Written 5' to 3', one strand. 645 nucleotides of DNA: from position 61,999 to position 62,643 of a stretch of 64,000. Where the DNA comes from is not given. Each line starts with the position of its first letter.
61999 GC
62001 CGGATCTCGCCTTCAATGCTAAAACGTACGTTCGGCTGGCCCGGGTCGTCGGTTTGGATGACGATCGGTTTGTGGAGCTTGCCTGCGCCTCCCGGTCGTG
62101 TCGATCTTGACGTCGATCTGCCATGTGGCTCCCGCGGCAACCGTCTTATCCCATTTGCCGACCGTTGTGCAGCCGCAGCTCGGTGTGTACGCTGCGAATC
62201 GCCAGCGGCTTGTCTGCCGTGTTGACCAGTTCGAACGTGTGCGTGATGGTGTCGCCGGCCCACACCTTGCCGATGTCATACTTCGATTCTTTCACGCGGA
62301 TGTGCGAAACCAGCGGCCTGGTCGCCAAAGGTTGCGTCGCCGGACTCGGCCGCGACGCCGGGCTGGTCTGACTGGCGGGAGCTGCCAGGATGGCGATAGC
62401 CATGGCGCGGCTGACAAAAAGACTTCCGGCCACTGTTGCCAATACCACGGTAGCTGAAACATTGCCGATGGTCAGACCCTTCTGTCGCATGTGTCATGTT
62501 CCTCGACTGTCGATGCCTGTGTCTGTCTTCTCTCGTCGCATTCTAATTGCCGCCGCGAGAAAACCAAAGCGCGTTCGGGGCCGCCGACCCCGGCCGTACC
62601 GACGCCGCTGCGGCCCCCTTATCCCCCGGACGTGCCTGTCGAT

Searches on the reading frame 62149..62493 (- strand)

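Call 50: search_protein_families(library=pfam, proteins=[window:62149-62493:-], max_evalue=0.00001)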
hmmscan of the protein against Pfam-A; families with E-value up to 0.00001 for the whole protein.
window:62149-62493:- (115 aa): 1 family
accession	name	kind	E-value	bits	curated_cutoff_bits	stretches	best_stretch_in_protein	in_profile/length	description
PF07610.17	DUF1573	-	1.5e-06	28.6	26.1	1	65-104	1-40/98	Protein of unknown function (DUF1573)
